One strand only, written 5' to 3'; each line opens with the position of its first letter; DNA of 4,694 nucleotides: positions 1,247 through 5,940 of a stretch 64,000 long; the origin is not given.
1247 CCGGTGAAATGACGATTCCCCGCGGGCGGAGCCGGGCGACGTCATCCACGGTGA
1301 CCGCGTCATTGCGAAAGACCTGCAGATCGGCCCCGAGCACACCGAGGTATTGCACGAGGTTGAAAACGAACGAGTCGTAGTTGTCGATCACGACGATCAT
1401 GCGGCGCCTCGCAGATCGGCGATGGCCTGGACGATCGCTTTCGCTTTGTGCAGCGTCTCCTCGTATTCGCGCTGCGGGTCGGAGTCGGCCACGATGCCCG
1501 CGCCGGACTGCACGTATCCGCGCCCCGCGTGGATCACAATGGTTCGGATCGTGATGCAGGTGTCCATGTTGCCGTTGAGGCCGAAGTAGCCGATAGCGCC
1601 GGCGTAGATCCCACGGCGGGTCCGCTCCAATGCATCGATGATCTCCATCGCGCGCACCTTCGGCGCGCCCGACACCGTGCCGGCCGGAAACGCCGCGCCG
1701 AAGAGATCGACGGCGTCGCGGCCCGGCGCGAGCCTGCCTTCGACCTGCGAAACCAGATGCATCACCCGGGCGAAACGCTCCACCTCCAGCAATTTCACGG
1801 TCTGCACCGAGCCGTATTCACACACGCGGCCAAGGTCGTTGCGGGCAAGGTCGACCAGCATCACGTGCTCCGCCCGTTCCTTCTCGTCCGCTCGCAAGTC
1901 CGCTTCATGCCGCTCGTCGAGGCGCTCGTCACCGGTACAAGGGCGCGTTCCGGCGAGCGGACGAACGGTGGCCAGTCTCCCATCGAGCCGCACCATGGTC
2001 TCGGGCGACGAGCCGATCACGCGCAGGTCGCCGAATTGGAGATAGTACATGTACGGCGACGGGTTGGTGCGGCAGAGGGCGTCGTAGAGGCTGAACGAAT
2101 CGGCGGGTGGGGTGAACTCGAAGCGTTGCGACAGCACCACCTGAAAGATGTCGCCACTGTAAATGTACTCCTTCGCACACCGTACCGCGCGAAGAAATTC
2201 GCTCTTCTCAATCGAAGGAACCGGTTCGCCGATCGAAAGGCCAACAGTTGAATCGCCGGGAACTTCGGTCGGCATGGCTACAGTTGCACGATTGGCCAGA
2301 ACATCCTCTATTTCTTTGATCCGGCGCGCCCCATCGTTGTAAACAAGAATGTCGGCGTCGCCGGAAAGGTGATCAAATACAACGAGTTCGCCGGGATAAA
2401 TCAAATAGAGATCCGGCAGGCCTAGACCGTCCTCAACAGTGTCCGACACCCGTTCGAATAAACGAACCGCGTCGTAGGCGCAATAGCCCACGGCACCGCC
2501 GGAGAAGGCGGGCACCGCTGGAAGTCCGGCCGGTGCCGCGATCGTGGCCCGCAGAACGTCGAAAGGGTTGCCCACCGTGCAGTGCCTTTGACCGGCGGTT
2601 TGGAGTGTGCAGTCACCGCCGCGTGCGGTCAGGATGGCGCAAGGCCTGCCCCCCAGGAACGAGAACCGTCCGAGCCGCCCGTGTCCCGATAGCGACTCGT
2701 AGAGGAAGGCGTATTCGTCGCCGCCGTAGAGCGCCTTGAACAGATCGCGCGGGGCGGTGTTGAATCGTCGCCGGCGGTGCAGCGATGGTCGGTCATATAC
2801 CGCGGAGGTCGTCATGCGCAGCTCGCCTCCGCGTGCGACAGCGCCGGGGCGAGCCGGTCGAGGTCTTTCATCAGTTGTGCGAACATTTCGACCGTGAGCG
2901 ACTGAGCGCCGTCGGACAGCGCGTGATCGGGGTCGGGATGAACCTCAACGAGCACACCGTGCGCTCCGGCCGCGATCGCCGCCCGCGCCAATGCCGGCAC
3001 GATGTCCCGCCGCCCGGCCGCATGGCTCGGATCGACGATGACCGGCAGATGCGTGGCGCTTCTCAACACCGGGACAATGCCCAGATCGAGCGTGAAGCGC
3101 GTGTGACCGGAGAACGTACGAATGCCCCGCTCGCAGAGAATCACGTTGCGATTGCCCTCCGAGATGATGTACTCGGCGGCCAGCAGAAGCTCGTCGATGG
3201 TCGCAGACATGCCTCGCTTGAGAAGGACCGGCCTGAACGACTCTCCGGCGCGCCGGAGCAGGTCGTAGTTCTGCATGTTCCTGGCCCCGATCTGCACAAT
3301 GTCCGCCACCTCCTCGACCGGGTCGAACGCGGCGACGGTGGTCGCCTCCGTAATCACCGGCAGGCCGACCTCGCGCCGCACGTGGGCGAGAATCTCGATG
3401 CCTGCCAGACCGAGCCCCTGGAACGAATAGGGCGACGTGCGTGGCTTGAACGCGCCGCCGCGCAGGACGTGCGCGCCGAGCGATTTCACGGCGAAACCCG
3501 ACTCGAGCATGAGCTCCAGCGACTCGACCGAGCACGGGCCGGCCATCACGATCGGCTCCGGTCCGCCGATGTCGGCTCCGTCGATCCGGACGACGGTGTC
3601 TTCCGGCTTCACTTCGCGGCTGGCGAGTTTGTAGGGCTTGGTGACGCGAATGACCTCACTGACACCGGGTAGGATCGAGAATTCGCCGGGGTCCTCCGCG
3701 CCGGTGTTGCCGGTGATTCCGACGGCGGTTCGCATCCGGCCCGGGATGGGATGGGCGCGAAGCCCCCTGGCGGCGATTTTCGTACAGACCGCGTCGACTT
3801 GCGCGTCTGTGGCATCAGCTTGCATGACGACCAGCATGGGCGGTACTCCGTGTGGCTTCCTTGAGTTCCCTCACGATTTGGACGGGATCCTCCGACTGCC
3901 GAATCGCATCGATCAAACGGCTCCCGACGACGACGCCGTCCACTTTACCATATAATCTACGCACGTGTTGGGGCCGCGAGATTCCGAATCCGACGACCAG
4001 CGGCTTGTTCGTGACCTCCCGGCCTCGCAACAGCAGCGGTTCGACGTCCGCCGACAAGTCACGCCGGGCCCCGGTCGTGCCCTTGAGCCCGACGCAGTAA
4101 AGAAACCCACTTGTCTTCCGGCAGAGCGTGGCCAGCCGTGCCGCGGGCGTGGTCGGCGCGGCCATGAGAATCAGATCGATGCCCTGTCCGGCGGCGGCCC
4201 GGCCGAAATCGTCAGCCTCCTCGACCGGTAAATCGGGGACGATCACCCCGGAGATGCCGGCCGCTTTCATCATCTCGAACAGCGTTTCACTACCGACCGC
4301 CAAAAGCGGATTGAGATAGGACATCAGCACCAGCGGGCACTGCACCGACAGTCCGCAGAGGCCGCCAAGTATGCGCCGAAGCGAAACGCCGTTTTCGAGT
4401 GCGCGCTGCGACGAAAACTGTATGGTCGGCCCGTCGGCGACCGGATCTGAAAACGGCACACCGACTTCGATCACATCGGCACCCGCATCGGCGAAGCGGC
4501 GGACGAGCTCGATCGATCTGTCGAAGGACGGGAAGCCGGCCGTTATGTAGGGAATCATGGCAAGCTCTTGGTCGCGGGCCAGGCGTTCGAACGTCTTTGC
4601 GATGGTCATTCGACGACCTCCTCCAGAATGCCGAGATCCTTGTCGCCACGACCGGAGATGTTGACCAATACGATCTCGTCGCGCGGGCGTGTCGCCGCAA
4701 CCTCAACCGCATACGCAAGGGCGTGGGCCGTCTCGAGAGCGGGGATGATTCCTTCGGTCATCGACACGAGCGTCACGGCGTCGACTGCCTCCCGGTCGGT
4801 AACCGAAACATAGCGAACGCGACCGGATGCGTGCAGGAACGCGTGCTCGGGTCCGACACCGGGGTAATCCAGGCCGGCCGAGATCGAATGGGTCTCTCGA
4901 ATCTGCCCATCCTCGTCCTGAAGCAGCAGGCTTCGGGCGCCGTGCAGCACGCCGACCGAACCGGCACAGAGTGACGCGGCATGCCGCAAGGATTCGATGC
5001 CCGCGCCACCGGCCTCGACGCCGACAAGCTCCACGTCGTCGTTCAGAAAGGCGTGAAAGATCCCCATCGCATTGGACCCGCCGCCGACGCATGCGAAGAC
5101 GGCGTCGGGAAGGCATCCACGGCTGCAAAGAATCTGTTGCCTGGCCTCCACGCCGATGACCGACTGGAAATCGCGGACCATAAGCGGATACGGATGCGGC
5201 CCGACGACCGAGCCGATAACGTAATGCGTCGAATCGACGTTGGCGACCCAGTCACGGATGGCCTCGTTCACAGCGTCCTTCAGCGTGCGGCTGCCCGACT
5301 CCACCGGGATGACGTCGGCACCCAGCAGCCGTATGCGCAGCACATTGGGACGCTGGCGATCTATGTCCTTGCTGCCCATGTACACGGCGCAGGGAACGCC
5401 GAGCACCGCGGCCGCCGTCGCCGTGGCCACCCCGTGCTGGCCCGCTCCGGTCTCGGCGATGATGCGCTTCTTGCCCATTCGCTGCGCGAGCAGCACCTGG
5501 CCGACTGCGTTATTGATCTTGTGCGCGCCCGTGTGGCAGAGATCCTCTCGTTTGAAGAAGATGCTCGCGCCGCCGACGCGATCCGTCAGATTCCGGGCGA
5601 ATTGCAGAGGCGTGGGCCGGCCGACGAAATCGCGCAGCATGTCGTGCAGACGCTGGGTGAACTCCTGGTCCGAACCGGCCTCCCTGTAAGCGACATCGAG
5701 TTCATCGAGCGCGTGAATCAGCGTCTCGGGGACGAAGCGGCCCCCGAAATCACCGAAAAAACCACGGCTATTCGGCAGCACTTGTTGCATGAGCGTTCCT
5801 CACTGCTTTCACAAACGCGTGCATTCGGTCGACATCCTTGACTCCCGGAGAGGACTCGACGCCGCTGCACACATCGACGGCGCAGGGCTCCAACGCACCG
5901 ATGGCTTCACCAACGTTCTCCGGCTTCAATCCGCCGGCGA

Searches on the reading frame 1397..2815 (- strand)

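Call 50: search_protein_families(library=pfam, proteins=[window:1397-2815:-], max_evalue=0.0001)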
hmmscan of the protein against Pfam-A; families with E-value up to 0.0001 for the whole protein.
window:1397-2815:- (472 aa): 2 families
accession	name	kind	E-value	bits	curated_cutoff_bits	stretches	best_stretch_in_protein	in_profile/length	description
PF00425.24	Chorismate_bind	-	6.2e-92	308.2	27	1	204-457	2-257/257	chorismate binding enzyme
PF04715.19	Anth_synt_I_N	-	1.2e-26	94.1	23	1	22-151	5-135/140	Anthranilate synthase component I, N terminal region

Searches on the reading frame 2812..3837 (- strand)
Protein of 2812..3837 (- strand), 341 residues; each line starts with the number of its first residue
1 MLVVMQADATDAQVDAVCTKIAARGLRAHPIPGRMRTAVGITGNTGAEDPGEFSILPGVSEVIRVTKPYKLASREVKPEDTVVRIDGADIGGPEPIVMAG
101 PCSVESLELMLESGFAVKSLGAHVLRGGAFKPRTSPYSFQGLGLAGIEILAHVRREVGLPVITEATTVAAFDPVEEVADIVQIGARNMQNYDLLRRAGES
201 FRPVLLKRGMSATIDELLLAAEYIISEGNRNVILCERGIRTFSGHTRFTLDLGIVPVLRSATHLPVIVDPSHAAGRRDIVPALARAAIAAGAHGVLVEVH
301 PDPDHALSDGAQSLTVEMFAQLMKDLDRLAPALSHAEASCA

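Call 50: search_protein_families(library=pfam, proteins=[window:2812-3837:-], max_evalue=0.0001)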
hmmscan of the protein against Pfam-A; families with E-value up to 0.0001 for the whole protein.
window:2812-3837:- (341 aa): 3 families
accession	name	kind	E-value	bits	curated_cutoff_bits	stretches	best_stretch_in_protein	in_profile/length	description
PF00793.26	DAHP_synth_1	-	1e-77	261.1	25.5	1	88-328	10-266/270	DAHP synthetase I family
PF18152.6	DAHP_snth_FXD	-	1.2e-16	60.7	27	1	1-67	1-67/67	DAHP synthase ferredoxin-like domain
PF03102.20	NeuB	-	9.7e-07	28.9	22.1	1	150-335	61-238/241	NeuB family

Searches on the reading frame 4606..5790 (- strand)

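Call 50: search_protein_families(library=pfam, proteins=[window:4606-5790:-], max_evalue=0.0001)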
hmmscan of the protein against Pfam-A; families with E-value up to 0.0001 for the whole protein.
window:4606-5790:- (394 aa): 1 family
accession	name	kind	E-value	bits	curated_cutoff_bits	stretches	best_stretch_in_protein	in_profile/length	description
PF00291.31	PALP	-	9e-44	150.4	35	1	57-379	5-294/295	Pyridoxal-phosphate dependent enzyme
